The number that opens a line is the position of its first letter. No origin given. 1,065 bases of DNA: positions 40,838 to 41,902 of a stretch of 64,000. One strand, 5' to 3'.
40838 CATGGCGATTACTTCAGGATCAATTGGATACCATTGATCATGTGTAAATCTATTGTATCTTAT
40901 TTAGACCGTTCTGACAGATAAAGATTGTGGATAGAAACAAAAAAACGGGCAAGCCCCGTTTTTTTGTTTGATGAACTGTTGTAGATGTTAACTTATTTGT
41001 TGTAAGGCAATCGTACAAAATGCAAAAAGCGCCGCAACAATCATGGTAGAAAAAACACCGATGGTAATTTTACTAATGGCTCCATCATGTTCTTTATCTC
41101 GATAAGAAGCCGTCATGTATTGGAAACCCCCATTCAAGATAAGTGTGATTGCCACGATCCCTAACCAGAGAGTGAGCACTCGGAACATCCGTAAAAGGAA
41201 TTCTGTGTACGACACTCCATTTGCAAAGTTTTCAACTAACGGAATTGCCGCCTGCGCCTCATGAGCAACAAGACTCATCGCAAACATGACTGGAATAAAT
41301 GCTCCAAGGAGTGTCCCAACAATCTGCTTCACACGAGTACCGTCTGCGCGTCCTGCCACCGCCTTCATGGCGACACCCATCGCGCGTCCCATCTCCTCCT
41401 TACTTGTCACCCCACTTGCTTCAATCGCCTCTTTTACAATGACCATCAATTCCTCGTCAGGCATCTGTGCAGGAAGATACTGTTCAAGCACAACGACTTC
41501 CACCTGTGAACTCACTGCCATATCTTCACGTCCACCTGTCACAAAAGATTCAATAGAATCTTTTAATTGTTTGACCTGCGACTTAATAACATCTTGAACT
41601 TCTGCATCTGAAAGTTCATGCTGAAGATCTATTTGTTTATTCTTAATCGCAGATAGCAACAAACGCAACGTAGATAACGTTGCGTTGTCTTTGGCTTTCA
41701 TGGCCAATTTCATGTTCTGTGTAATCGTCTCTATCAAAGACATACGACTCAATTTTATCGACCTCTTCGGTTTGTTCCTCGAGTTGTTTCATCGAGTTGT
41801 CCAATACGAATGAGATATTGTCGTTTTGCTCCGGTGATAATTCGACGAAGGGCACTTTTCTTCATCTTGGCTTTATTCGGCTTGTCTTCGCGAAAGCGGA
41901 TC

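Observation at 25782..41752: Large surface-protein locus inserted into the conserved rpsU-yqeY ... ybeY-dgkA housekeeping cluster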

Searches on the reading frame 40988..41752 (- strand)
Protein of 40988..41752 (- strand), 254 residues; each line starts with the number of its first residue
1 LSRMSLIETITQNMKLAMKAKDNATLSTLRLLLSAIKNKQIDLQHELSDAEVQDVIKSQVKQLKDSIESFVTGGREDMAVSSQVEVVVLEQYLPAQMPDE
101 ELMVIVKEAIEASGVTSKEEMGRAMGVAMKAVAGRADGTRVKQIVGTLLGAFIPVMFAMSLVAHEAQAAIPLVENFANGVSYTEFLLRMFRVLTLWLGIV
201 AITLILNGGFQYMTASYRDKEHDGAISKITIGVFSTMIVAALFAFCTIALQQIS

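Call 5: search_protein_families(library=pfam, proteins=[window:40988-41752:-], max_evalue=0.01)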
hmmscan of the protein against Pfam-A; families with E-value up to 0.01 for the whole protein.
window:40988-41752:- (254 aa): 2 families
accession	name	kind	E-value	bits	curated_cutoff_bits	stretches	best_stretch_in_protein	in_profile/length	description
PF09424.15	YqeY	-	1.5e-43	148.7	27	1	8-148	2-142/143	Yqey-like protein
PF02637.23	GatB_Yqey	-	0.008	16.5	27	0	24-147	16-146/148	GatB domain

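Call 9: find_encoding_contigs(protein=window:40988-41752:-, flank=10000, max_places=6)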
Protein window:40988-41752:- (254 aa): no gene with exactly this product is on record in the collection.

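Call 10: find_homologous_proteins(query=window:40988-41752:-, max_evalue=0.001)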
Query window:40988-41752:- (254 aa): 277 proteins with E <= 0.001 among 1687 candidates; the best 120 are listed.
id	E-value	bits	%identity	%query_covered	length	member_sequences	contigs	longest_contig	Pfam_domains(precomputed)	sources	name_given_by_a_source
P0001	7.2e-151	518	100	99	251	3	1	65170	PF09424.16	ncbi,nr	ncbi:GatB/YqeY domain-containing protein [Candidatus Uhrbacteria bacterium]|nr:GatB/YqeY domain-cont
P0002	7.4e-114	397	78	94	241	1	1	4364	PF09424.16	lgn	-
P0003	4.1e-111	388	72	98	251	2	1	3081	PF09424.16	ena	-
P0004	2.4e-108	379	71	99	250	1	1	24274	PF09424.16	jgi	jgi:uncharacterized protein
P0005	7.5e-108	377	72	98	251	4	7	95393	PF09424.16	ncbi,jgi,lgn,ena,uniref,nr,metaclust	ncbi:hypothetical protein COV05_03015 [Candidatus Uhrbacteria bacterium CG10_big_fil_rev_8_21_14_0_1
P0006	2.6e-107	375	72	98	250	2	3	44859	PF09424.16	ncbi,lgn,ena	-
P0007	1.5e-106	373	71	98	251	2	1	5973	PF09424.16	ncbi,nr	ncbi:GatB/YqeY domain-containing protein [Patescibacteria group bacterium]|nr:MAG: GatB/YqeY domain-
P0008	2.0e-104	366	68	98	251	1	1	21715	PF09424.16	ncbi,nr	ncbi:GatB/YqeY domain-containing protein [Candidatus Uhrbacteria bacterium]|nr:GatB/YqeY domain-cont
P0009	5.3e-103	361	70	98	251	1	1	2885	PF09424.16,PF02637.24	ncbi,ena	-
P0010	1.3e-101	357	66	98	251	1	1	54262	PF09424.16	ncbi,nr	ncbi:GatB/YqeY domain-containing protein [Candidatus Uhrbacteria bacterium]|nr:GatB/YqeY domain-cont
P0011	1.7e-101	356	68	98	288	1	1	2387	PF09424.16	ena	-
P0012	1.1e-100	354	71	93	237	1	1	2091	PF09424.16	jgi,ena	-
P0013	5.4e-100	351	68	98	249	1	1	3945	PF09424.16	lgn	-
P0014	1.1e-99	350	69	93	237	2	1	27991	PF09424.16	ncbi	-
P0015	4.2e-99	349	68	98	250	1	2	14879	PF09424.16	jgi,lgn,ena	-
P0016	9.6e-99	347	68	98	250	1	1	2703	PF09424.16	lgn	-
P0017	1.4e-98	347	66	98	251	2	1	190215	PF09424.16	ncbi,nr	ncbi:GatB/YqeY domain-containing protein [Candidatus Uhrbacteria bacterium]|nr:GatB/YqeY domain-cont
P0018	1.9e-98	346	67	98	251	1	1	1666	PF09424.16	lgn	-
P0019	4.7e-98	345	70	95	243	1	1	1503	PF09424.16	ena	-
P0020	5.4e-98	345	68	98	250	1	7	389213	PF09424.16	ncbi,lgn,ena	ncbi:MAG: GatB/YqeY domain-containing protein [Patescibacteria group bacterium]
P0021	5.8e-98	345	67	98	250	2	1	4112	PF09424.16,PF02637.24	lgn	-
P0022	1.4e-97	344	67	98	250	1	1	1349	PF09424.16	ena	-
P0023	2.0e-97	343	65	99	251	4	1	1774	PF09424.16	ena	-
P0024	1.5e-96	340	68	98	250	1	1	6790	PF09424.16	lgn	-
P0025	5.7e-95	335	68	93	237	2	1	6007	PF09424.16,PF02637.24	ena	-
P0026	1.3e-94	334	63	98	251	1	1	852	PF09424.16,PF02637.24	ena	-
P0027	3.5e-94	332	65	98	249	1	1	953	PF09424.16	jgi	jgi:uncharacterized protein YqeY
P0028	1.3e-93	331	66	98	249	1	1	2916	PF09424.16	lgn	-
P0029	4.8e-93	329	68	93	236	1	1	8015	PF09424.16,PF02637.24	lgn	-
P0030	8.1e-92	325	63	99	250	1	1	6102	PF09424.16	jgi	jgi:uncharacterized protein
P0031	1.5e-89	317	64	98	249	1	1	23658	PF09424.16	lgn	-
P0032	4.0e-89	316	64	98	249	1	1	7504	PF09424.16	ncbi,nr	ncbi:MAG: GatB/YqeY domain-containing protein [Candidatus Uhrbacteria bacterium]|nr:GatB/YqeY domain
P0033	1.0e-84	302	59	99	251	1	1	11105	PF09424.16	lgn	-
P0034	1.3e-82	295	61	93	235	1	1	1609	PF09424.16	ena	-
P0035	1.6e-82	294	61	98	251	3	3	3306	PF09424.16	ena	-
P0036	7.1e-82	292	59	98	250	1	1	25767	PF09424.16,PF02637.24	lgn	-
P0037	3.7e-80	287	61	86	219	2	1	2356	PF09424.16,PF02637.24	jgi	jgi:uncharacterized protein YqeY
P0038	1.6e-77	278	62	93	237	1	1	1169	PF09424.16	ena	-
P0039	1.9e-77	278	59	98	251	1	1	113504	PF09424.16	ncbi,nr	ncbi:GatB/YqeY domain-containing protein [Candidatus Uhrbacteria bacterium]|nr:GatB/YqeY domain-cont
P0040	7.1e-77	276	60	98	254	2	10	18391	PF09424.16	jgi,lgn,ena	-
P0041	2.5e-76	274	58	98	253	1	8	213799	PF09424.16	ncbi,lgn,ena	-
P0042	6.5e-76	273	57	98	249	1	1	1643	PF09424.16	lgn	-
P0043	1.2e-75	272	57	98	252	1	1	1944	PF09424.16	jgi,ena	-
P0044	2.2e-75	271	58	96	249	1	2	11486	PF09424.16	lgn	-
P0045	2.3e-75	271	57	100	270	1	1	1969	PF09424.16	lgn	-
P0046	2.7e-75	271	57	98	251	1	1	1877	PF09424.16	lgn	-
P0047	3.3e-75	270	57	98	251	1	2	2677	PF09424.16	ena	-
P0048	4.4e-74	267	56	96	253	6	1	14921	PF09424.16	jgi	-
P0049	4.4e-74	267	57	98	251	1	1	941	PF09424.16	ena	-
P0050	2.5e-73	264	55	98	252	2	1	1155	PF09424.16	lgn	-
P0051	3.1e-73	264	55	98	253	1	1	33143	PF09424.16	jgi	jgi:uncharacterized protein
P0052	4.2e-73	264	60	93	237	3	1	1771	PF09424.16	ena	-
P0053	4.5e-73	264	54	98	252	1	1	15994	PF09424.16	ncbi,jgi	jgi:uncharacterized protein YqeY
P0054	5.9e-73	263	56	99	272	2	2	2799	PF09424.16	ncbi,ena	-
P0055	7.3e-73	263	57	98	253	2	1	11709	PF09424.16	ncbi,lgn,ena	-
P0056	1.1e-72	262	56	99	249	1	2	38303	PF09424.16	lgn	-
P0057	1.1e-72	262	56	99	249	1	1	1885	PF09424.16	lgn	-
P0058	1.9e-72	261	54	99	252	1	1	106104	PF09424.16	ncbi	-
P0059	2.3e-72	261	56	97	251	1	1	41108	PF09424.16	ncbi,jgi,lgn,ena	ncbi:MAG: GatB/YqeY domain-containing protein [Patescibacteria group bacterium]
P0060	7.7e-72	259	57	98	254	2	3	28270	PF09424.16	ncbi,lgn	-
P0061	1.0e-71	259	57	98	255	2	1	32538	PF09424.16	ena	-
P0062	1.3e-71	259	55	98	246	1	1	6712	PF09424.16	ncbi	-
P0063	1.7e-71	258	57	98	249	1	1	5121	PF09424.16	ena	-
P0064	2.4e-71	258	57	98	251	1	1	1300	PF09424.16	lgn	-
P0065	2.6e-71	258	56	98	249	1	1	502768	PF09424.16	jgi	jgi:uncharacterized protein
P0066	4.0e-71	257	58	98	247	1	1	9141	PF09424.16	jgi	jgi:uncharacterized protein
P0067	4.8e-71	257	51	98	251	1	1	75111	PF09424.16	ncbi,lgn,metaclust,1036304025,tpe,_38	metaclust:\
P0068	7.1e-71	256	55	98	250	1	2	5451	PF09424.16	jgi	jgi:uncharacterized protein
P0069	1.6e-70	255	54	98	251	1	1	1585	PF09424.16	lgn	-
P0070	1.8e-70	255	56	97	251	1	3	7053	PF09424.16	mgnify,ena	mgnify:CR=1 FL=1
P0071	2.9e-70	254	56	99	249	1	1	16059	PF09424.16,PF02637.24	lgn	-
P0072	3.7e-70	254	53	98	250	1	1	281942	PF09424.16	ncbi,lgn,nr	ncbi:GatB/YqeY domain-containing protein [Candidatus Uhrbacteria bacterium]|nr:GatB/YqeY domain-cont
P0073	5.8e-70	253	54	98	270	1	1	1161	PF09424.16,PF02637.24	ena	-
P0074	6.2e-70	253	54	99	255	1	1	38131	PF09424.16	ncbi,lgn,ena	-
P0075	9.4e-70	253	52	98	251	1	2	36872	PF09424.16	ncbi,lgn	-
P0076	1.3e-69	252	55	99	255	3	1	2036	PF09424.16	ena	-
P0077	2.1e-69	252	54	98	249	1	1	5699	PF09424.16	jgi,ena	-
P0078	3.3e-69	251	55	99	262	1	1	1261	PF09424.16,PF02637.24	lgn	-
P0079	5.4e-69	250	53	98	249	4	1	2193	PF09424.16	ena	-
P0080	5.6e-69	250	56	98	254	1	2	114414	PF09424.16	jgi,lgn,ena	jgi:uncharacterized protein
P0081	9.9e-69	249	52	98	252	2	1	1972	PF09424.16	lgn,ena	-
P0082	1.1e-68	249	54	98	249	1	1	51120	PF09424.16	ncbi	-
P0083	2.8e-68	248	53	98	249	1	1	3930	PF09424.16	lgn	-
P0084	2.8e-68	248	54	98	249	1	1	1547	PF09424.16,PF02637.24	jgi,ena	-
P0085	2.9e-68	248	54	96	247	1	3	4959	PF09424.16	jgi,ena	-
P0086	4.2e-68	247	52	98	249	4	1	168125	PF09424.16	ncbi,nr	ncbi:GatB/YqeY domain-containing protein [Candidatus Uhrbacteria bacterium]|nr:GatB/YqeY domain-cont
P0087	7.3e-68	246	55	98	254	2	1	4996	PF09424.16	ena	-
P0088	8.4e-68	246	54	94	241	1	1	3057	PF09424.16,PF02637.24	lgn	-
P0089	8.6e-68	246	52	98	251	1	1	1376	PF09424.16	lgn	-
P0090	1.9e-67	245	52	99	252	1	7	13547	PF09424.16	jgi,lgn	-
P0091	2.1e-67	245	54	98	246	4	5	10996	PF09424.16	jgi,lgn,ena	-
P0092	2.4e-67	245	53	99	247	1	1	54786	PF09424.16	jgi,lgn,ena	-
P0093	8.4e-67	243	50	99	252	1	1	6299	PF09424.16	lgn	-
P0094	1.3e-66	242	53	98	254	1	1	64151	PF09424.16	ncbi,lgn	-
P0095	1.3e-66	242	52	99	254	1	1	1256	PF09424.16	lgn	-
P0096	2.7e-66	241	53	98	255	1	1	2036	PF09424.16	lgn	-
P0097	3.3e-66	241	52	98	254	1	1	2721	PF09424.16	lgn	-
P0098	8.0e-66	240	51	95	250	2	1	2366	PF09424.16,PF02637.24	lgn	-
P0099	1.7e-65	239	52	99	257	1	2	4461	PF09424.16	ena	-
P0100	2.7e-65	238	50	98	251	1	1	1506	PF09424.16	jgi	-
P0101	3.6e-65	238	52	98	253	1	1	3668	PF09424.16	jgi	jgi:uncharacterized protein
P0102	5.9e-65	237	52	98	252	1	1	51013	PF09424.16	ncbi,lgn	-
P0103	7.7e-65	237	54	95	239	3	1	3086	PF09424.16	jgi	jgi:uncharacterized protein YqeY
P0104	2.7e-64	235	53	99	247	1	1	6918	PF09424.16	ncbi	-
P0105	2.5e-63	232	51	97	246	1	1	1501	PF09424.16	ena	-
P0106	1.1e-62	230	50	94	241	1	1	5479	PF09424.16,PF02637.24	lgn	-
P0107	4.3e-62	228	52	97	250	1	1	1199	PF09424.16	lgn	-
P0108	2.5e-61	225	50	98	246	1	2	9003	PF09424.16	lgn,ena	-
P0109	6.8e-61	224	51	96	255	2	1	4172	PF09424.16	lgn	-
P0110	1.2e-60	223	50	98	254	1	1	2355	PF09424.16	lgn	-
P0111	1.7e-60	222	51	99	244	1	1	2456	PF09424.16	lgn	-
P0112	2.9e-60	222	62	71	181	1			PF09424.16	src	-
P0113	3.1e-60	222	58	76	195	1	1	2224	PF09424.16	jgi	jgi:hypothetical protein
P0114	4.3e-60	221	50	97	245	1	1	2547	PF09424.16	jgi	jgi:hypothetical protein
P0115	4.4e-60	221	47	99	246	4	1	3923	PF09424.16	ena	-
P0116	9.7e-60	220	50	98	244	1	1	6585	PF09424.16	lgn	-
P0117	1.6e-59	219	49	99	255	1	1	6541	PF09424.16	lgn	-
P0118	1.7e-59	219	49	98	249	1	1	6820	PF09424.16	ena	-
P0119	2.8e-59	218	47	99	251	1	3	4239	PF09424.16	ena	-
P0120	5.6e-59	217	47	99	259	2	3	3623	PF09424.16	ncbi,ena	-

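Call 11: find_encoding_contigs(protein=P0001, flank=10000, max_places=3)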
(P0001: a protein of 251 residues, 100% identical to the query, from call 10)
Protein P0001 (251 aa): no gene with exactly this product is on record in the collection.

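Call 12: find_encoding_contigs(protein=P0005, flank=10000, max_places=3)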
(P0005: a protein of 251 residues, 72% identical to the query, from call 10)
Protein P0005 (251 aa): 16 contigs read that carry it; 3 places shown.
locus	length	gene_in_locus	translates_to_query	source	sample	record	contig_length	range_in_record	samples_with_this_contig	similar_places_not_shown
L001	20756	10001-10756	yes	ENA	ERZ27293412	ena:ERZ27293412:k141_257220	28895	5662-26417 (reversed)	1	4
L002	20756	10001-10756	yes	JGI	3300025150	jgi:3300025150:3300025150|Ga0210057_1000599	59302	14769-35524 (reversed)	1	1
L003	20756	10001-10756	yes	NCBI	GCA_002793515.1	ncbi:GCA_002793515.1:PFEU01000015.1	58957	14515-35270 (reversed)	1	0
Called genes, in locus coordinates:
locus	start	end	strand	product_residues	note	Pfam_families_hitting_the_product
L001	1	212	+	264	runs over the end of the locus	-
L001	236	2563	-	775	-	PF01751:Toprim, PF01131:Topoisom_bac, PF13368:Toprim_C_rpt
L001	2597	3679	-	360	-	PF02481:DNA_processg_A, PF17782:WHD_DprA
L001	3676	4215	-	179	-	PF01195:Pept_tRNA_hydro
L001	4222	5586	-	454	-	PF00009:GTP_EFTU (weak), PF01926:MMR_HSR1, PF02421:FeoB_N, PF04548:AIG1 (weak), PF00009:GTP_EFTU, PF01926:MMR_HSR1, PF02421:FeoB_N, PF14714:KH_dom-like, +6 more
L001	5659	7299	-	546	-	PF03816:LytR_cpsA_psr, PF13399:LytR_C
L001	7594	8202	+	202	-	PF10502:Peptidase_S26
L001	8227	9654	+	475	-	PF13393:tRNA-synt_His, PF00587:tRNA-synt_2b, PF03129:HGTP_anticodon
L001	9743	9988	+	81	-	PF01165:Ribosomal_S21 (weak)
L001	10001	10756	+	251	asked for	PF09424:YqeY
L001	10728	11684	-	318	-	-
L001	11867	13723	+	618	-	PF18895:T4SS_pilin (weak), PF13205:Big_5 (weak)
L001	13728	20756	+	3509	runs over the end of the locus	PF18895:T4SS_pilin, PF01833:TIG (faint), PF13205:Big_5 (weak)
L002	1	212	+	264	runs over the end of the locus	-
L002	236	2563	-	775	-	PF01751:Toprim, PF01131:Topoisom_bac, PF13368:Toprim_C_rpt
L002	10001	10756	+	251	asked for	PF09424:YqeY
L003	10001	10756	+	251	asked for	PF09424:YqeY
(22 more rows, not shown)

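Call 24: find_encoding_contigs(protein=P0065, flank=10000, max_places=1)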
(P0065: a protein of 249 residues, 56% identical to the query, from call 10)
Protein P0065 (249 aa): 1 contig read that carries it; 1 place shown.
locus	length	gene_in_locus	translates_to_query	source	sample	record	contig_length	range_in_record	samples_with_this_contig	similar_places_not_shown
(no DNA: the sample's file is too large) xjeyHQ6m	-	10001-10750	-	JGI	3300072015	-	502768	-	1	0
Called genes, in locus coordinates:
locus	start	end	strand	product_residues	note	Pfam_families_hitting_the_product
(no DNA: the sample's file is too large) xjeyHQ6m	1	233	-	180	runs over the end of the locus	PF01195:Pept_tRNA_hydro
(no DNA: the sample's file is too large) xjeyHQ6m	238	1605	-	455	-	PF00009:GTP_EFTU, PF01926:MMR_HSR1, PF02421:FeoB_N, PF04548:AIG1, PF00009:GTP_EFTU, PF02421:FeoB_N (weak), PF01926:MMR_HSR1, PF14714:KH_dom-like, +9 more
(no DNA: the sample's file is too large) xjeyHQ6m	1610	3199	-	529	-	PF03816:LytR_cpsA_psr, PF13399:LytR_C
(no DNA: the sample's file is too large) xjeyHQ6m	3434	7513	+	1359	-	PF11617:Cu-binding_MopE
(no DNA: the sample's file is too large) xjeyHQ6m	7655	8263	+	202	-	PF10502:Peptidase_S26, PF00717:Peptidase_S24 (weak)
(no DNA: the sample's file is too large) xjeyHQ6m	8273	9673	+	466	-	PF13393:tRNA-synt_His, PF00587:tRNA-synt_2b, PF03129:HGTP_anticodon (weak)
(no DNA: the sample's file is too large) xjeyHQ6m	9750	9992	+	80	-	-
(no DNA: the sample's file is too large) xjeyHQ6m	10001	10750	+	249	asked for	PF09424:YqeY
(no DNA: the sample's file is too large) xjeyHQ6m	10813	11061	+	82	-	-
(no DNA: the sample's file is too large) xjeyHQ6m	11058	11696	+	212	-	PF13207:AAA_17 (weak), PF13238:AAA_18 (weak)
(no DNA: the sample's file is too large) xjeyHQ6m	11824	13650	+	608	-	PF04956:TrbC (weak), PF18895:T4SS_pilin (weak), PF13205:Big_5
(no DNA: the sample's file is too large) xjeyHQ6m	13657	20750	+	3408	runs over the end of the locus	PF18895:T4SS_pilin (weak), PF13205:Big_5 (faint), PF17957:Big_7 (faint), PF01833:TIG (weak)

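Call 25: find_encoding_contigs(protein=P0072, flank=10000, max_places=1)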
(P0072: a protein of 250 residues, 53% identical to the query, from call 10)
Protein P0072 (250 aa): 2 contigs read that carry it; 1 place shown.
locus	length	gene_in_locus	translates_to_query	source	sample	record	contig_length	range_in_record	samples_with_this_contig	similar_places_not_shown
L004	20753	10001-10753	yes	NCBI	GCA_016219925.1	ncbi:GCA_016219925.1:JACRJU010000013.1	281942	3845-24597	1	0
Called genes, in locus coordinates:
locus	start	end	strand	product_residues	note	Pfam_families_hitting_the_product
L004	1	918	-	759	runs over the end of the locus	PF01751:Toprim, PF01131:Topoisom_bac, PF13368:Toprim_C_rpt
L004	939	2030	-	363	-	PF02481:DNA_processg_A, PF17782:WHD_DprA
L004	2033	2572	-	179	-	PF01195:Pept_tRNA_hydro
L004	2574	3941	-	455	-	PF01926:MMR_HSR1, PF02421:FeoB_N, PF04548:AIG1 (weak), PF00009:GTP_EFTU (weak), PF02421:FeoB_N, PF01926:MMR_HSR1, PF00009:GTP_EFTU, PF14714:KH_dom-like, +6 more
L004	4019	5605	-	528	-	PF03816:LytR_cpsA_psr, PF13399:LytR_C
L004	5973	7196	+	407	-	PF00089:Trypsin, PF10459:Peptidase_S46 (faint), PF13365:Trypsin_2, PF13180:PDZ_2, PF17820:PDZ_6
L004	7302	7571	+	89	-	-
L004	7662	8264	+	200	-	PF10502:Peptidase_S26, PF00717:Peptidase_S24 (faint)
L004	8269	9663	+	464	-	PF13393:tRNA-synt_His, PF00587:tRNA-synt_2b, PF03129:HGTP_anticodon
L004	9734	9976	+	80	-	PF20362:DUF6657 (weak)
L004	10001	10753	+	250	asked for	PF09424:YqeY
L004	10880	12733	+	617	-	PF18895:T4SS_pilin, PF13205:Big_5 (weak)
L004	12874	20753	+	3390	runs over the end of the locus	PF18895:T4SS_pilin (weak), PF13205:Big_5 (faint), PF13948:DUF4215 (faint), PF00092:VWA (weak)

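Call 26: find_encoding_contigs(protein=P0020, flank=10000, max_places=1)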
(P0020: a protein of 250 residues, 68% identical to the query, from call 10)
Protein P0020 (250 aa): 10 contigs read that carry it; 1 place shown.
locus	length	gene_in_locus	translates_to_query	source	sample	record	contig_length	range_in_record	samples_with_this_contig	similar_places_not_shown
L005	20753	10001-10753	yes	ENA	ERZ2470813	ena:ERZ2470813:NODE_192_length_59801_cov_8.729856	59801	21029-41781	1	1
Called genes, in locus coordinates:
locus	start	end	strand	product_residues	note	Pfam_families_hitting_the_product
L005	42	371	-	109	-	PF01909:NTP_transf_2, PF18765:Polbeta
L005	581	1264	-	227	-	-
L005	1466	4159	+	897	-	PF02415:Chlam_PMP (faint), PF13229:Beta_helix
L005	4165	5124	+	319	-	PF20703:nSTAND1 (weak), PF05621:TniB (faint), PF13191:AAA_16 (weak), PF23569:NBD_SMAX1, PF00004:AAA, PF17871:AAA_lid_9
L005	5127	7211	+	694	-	-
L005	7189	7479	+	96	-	-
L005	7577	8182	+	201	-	PF10502:Peptidase_S26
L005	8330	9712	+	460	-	PF13393:tRNA-synt_His, PF00587:tRNA-synt_2b, PF03129:HGTP_anticodon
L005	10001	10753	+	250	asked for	PF09424:YqeY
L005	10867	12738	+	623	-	PF18895:T4SS_pilin, PF13205:Big_5 (weak)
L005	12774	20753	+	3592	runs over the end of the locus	PF18895:T4SS_pilin (weak), PF13205:Big_5 (weak), PF01833:TIG (weak), PF00092:VWA, PF13519:VWA_2 (weak)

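Call 79: search_protein_families(library=ncbifam, proteins=[window:40988-41752:-], max_evalue=0.01)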
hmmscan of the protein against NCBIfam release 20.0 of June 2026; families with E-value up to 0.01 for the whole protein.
window:40988-41752:- (254 aa): 3 families
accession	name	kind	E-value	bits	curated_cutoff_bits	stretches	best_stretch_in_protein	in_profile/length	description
NF003107.0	PRK04028.1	equivalog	3.6e-05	22.4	456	1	4-147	482-622/630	Glu-tRNA(Gln) amidotransferase subunit GatE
TIGR00134.1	gatE_arch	equivalog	0.0035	15.6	319.55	1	18-145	486-614/622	Glu-tRNA(Gln) amidotransferase subunit GatE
NF007577.0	PRK10209.1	equivalog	0.0041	16.9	189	1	137-243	45-153/190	HdeD family acid-resistance protein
